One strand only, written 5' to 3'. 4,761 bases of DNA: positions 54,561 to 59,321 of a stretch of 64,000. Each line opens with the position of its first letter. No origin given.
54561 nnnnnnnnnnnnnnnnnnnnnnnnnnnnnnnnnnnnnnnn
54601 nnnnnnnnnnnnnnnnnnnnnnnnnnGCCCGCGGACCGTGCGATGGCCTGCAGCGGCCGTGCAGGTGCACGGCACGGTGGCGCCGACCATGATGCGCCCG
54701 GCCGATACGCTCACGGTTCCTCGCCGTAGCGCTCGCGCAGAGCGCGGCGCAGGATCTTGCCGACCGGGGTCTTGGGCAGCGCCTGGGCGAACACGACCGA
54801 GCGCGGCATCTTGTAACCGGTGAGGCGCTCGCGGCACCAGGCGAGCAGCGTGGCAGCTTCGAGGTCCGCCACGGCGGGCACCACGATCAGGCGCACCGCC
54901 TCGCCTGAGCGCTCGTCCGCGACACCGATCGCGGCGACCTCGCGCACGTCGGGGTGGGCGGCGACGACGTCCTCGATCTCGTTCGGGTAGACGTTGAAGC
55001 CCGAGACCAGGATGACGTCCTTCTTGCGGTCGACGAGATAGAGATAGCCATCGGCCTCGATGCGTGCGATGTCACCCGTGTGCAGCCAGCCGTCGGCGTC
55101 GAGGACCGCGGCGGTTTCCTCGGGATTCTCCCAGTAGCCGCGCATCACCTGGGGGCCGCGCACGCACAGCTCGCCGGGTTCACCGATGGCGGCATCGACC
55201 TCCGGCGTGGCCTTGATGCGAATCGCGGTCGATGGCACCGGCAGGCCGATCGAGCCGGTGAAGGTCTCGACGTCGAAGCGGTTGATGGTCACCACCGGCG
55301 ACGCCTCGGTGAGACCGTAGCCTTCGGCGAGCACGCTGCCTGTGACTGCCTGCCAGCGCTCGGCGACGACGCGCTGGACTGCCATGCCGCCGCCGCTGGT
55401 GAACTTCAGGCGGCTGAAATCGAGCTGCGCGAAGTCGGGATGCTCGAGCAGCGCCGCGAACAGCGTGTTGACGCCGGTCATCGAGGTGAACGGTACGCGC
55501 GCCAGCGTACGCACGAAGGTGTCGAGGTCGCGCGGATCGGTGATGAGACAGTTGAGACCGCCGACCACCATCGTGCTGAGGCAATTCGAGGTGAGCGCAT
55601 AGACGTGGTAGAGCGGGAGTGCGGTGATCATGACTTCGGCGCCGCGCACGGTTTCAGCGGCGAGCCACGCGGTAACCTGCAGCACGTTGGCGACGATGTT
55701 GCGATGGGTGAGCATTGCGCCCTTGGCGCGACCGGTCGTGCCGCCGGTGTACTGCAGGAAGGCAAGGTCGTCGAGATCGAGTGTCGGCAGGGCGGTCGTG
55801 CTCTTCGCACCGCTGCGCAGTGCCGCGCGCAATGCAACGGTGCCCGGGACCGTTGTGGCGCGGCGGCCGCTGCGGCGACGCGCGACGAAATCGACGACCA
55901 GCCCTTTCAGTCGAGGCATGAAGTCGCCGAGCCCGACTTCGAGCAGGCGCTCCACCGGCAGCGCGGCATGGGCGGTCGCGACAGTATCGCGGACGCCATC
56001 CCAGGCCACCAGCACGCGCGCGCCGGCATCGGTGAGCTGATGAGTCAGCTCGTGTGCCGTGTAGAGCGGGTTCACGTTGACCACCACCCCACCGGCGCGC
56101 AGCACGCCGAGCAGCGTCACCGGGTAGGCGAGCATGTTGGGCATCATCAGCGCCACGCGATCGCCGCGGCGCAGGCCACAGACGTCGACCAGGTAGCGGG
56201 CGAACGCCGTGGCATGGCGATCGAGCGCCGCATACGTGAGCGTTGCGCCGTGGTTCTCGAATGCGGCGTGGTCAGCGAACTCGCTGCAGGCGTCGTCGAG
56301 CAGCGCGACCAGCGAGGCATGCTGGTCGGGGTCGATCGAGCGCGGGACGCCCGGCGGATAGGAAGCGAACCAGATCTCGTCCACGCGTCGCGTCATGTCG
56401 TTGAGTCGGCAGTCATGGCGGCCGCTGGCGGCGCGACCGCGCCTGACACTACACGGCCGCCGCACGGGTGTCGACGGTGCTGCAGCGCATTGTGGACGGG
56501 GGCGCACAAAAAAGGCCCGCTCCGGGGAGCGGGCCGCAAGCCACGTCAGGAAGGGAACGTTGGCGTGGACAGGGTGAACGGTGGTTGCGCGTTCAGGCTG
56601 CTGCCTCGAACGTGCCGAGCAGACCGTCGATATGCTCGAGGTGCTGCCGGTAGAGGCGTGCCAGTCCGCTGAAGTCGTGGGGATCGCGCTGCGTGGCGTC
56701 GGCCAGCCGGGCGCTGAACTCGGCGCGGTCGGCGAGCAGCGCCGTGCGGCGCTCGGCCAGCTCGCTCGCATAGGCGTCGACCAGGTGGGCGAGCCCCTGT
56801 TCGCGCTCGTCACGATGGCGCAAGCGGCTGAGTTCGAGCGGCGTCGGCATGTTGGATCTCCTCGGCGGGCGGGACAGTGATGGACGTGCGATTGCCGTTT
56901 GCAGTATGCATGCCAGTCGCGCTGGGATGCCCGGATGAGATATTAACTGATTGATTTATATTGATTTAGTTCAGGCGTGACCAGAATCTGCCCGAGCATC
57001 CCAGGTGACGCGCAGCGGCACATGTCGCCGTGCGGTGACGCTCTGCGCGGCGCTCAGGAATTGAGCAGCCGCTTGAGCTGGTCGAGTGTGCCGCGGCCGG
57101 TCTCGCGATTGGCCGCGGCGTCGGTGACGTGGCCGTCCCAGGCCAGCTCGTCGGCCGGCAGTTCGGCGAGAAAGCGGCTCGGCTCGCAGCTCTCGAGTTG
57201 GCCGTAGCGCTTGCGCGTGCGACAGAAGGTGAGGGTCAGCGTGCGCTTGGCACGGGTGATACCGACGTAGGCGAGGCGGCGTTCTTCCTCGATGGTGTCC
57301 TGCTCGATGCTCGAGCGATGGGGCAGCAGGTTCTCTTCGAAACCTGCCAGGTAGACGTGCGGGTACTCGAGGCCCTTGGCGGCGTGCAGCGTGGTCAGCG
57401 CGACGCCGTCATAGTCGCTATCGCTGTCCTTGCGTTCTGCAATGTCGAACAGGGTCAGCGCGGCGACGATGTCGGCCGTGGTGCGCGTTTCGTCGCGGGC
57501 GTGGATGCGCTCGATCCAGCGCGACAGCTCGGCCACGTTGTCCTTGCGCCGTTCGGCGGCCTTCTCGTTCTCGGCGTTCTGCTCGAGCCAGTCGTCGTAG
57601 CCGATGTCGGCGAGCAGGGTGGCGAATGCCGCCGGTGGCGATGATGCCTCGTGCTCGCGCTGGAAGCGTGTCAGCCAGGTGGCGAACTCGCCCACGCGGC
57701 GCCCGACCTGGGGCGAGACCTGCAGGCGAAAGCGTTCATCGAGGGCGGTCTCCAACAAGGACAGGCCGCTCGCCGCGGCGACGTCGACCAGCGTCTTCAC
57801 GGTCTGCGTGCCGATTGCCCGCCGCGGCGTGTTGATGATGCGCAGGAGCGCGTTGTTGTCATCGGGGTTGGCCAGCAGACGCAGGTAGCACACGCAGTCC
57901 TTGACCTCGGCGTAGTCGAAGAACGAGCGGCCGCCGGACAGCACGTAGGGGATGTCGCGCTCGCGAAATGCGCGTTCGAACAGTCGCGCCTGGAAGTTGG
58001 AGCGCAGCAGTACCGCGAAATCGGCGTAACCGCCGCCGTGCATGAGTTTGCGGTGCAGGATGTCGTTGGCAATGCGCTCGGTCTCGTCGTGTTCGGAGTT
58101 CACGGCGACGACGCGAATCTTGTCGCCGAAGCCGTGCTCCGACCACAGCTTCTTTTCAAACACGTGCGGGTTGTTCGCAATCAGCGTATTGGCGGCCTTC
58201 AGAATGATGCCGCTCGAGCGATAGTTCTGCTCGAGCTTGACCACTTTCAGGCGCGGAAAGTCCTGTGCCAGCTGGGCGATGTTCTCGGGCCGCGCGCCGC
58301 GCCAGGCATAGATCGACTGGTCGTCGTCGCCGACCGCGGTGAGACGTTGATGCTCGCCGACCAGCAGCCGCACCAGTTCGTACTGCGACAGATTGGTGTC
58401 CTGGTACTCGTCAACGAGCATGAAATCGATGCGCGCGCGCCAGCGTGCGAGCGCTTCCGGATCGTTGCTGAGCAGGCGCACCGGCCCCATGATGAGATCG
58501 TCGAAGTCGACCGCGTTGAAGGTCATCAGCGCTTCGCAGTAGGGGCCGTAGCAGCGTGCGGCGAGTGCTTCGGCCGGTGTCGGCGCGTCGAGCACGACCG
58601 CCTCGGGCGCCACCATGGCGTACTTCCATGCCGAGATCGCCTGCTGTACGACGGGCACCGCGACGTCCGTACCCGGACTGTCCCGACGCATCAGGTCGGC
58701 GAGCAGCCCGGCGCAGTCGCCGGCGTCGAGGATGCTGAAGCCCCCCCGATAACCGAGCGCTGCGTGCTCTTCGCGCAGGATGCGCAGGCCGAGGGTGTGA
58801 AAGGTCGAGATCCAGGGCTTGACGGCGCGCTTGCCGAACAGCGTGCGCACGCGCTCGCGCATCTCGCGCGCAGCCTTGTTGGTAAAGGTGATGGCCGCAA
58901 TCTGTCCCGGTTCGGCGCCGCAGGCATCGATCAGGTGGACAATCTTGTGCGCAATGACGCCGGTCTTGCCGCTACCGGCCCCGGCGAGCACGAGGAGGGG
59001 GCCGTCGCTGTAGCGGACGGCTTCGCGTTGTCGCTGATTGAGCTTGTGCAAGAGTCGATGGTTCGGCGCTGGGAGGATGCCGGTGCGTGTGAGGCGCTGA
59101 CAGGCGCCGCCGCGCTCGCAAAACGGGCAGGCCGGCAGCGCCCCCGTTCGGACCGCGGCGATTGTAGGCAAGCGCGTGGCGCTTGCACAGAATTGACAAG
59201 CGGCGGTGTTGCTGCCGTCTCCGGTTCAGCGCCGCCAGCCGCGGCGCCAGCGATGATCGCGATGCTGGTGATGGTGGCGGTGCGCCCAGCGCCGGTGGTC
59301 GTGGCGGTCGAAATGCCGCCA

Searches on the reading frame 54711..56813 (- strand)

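Call 41: search_protein_families(library=pfam, proteins=[window:54711-56813:-], max_evalue=0.001)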
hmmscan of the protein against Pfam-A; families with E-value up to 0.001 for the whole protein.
window:54711-56813:- (700 aa): 2 families
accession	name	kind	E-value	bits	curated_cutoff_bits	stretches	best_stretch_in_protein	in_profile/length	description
PF00501.34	AMP-binding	-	6e-90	302.2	29.9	1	173-561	2-384/384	AMP-binding enzyme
PF13193.12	AMP-binding_C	-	1.4e-18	68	24.5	1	612-686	1-76/76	AMP-binding enzyme C-terminal domain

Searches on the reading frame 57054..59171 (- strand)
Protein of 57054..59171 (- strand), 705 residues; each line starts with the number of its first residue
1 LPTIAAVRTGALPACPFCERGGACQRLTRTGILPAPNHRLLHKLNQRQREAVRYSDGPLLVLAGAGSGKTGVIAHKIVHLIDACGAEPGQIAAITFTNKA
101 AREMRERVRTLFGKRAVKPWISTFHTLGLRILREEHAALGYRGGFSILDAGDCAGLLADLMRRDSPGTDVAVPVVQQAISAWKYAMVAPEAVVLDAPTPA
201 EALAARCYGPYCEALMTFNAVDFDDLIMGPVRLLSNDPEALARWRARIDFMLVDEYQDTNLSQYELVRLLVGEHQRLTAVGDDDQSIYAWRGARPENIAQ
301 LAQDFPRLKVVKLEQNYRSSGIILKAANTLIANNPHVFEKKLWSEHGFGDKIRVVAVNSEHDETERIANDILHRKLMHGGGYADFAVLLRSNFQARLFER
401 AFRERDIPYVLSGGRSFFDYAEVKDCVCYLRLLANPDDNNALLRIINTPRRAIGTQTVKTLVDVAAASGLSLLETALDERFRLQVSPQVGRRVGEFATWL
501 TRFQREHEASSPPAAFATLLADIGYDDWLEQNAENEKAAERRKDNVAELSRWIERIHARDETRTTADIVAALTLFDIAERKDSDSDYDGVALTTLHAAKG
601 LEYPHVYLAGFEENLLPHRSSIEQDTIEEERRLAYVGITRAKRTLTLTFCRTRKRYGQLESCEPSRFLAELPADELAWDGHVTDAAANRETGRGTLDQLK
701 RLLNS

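Call 41: search_protein_families(library=pfam, proteins=[window:57054-59171:-], max_evalue=0.001)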
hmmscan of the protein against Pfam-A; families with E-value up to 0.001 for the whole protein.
window:57054-59171:- (705 aa): 6 families
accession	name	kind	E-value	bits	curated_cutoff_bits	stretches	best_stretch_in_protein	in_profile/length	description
PF00580.27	UvrD-helicase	-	1.5e-83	281.1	23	1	44-306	1-271/271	UvrD/REP helicase N-terminal domain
PF13361.12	UvrD_C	-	4.8e-69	233.9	25.6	1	311-651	1-349/350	UvrD-like helicase C-terminal domain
PF13245.12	AAA_19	-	2.4e-24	86.5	25.1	1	48-289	1-132/134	AAA domain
PF13538.12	UvrD_C_2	-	7.5e-08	32.6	27.4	1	590-647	2-51/52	UvrD-like helicase C-terminal domain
PF13604.12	AAA_30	-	4.1e-07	30.4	27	0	43-108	1-66/191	AAA domain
PF01443.25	Viral_helicase1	-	0.00027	21.3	21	0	582-647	169-226/228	Viral superfamily 1 RNA helicase core domain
